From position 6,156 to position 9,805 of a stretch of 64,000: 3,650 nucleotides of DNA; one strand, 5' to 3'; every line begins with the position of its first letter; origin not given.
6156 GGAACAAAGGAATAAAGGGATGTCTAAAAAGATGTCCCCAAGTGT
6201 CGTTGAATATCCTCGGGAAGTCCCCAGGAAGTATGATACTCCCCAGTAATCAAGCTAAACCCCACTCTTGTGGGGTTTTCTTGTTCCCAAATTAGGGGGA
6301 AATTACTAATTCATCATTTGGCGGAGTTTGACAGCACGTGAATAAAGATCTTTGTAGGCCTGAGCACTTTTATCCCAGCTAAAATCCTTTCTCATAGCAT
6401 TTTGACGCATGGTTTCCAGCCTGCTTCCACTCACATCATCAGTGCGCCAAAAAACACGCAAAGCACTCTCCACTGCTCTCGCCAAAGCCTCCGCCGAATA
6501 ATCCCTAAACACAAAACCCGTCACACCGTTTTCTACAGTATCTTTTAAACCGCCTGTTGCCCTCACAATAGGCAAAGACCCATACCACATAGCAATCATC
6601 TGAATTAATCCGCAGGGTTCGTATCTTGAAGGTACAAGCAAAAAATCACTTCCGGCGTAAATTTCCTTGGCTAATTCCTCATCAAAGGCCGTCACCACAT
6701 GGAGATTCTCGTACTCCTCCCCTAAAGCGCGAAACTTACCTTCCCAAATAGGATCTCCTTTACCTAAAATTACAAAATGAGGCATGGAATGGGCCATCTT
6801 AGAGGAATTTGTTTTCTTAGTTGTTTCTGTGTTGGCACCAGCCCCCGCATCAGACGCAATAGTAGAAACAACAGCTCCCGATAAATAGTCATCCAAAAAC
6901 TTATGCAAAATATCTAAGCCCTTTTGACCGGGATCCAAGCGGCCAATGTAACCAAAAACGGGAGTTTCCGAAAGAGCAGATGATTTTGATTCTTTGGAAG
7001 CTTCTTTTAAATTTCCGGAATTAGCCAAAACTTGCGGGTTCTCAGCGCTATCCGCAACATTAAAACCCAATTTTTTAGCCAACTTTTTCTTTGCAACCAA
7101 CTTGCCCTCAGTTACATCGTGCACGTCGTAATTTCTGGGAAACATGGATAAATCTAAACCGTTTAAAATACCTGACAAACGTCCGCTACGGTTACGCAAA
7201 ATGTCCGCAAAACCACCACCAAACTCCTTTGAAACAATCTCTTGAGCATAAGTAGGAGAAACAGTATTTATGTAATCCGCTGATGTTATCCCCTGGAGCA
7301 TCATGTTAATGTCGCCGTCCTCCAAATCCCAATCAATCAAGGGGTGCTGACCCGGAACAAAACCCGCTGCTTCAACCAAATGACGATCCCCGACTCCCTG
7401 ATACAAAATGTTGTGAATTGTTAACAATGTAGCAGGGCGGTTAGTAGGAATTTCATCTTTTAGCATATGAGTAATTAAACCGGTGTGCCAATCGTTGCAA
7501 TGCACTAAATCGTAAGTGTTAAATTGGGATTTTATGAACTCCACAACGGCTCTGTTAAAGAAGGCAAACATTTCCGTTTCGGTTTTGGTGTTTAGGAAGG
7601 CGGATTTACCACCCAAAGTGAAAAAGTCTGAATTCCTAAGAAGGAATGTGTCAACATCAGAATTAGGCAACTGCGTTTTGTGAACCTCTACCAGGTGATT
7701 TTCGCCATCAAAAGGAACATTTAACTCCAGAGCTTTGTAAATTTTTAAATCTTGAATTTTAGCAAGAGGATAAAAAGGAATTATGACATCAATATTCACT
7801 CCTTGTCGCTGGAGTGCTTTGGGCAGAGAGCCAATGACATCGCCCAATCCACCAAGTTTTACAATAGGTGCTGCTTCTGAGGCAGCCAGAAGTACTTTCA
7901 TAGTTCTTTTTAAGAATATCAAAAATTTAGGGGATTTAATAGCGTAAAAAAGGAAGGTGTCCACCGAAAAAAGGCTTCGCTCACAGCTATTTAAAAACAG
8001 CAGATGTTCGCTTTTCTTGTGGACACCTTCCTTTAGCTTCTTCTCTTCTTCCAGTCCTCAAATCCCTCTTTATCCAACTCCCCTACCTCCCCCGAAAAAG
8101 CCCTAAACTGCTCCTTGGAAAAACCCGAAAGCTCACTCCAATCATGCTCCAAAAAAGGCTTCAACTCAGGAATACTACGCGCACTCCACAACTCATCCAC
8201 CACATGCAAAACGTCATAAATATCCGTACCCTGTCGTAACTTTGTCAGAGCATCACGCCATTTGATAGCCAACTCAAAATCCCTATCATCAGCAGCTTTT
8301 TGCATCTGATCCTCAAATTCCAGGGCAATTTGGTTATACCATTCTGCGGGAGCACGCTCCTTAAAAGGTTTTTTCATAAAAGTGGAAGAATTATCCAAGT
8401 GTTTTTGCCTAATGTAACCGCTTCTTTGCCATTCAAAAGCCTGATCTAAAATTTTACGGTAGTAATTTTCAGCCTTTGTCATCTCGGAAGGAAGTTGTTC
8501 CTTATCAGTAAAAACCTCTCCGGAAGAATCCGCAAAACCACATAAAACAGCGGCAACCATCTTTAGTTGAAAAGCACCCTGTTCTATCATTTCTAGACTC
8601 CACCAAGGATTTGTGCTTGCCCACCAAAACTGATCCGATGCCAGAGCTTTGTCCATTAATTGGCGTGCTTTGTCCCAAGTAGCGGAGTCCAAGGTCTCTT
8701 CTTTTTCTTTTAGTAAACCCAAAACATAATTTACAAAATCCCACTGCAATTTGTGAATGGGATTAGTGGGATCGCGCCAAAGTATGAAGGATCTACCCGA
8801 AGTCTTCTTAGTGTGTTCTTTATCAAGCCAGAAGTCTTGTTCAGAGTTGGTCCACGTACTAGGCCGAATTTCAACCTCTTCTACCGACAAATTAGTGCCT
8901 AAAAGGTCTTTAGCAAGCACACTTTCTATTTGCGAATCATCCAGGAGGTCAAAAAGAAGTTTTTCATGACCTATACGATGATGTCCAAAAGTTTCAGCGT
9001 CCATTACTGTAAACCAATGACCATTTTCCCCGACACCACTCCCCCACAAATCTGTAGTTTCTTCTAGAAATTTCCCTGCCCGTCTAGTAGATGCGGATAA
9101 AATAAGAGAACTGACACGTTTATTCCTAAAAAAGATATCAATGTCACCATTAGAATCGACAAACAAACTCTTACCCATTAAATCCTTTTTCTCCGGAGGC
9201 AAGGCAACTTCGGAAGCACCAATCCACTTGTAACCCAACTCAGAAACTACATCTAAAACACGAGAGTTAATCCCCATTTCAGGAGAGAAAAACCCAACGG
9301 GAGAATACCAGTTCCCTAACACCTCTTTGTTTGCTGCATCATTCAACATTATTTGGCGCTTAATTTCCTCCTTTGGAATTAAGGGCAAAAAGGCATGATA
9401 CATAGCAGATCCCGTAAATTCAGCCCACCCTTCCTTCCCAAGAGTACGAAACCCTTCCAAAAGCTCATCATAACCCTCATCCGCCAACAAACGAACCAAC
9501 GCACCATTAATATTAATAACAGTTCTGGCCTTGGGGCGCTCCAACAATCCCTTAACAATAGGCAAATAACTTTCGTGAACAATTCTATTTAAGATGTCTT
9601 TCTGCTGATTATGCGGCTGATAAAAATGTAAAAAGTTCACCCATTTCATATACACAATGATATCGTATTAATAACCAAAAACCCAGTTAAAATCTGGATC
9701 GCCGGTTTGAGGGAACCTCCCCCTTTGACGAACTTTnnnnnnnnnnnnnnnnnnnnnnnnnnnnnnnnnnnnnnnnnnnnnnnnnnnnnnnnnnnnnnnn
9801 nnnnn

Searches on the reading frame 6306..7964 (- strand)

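Call 91: search_protein_families(library=pfam, proteins=[window:6306-7964:-], max_evalue=0.001)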
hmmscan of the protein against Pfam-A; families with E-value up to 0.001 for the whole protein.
window:6306-7964:- (552 aa): 4 families
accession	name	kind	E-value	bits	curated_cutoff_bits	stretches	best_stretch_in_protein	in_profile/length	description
PF08323.17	Glyco_transf_5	-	1.3e-59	202.3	22.7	1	23-258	1-239/239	Starch synthase catalytic domain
PF00534.26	Glycos_transf_1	-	7.2e-15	55.4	26.4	1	392-502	45-156/172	Glycosyl transferases group 1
PF13692.12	Glyco_trans_1_4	-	3.6e-14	53.7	27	1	394-502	33-140/142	Glycosyl transferases group 1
PF13439.12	Glyco_transf_4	-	0.00016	22.2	28.5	0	38-245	2-150/170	Glycosyltransferase Family 4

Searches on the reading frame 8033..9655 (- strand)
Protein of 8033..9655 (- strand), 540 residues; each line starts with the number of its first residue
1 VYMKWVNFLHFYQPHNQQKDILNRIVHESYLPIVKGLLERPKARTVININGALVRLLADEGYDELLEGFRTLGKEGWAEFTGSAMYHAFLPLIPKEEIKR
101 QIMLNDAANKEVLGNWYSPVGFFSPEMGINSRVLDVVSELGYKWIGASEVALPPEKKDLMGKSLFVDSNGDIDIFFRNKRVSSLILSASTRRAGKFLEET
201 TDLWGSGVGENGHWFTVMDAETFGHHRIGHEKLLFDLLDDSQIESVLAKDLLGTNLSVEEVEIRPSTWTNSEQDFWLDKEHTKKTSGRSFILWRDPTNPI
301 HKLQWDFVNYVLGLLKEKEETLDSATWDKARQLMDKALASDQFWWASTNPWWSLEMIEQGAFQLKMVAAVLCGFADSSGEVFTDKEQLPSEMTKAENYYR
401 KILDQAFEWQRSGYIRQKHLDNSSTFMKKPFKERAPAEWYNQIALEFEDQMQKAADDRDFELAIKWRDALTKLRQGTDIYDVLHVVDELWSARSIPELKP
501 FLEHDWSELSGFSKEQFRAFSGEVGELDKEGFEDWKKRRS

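Call 91: search_protein_families(library=pfam, proteins=[window:8033-9655:-], max_evalue=0.001)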
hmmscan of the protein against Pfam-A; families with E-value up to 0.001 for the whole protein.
window:8033-9655:- (540 aa): 2 families
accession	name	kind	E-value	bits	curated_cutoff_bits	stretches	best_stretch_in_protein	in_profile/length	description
PF03065.20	Glyco_hydro_57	-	4.8e-25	88.9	21.2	1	12-227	30-249/291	Glycosyl hydrolase family 57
PF02151.25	UVR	-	4.3e-06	26.7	21.5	1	448-475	8-35/36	UvrB/uvrC motif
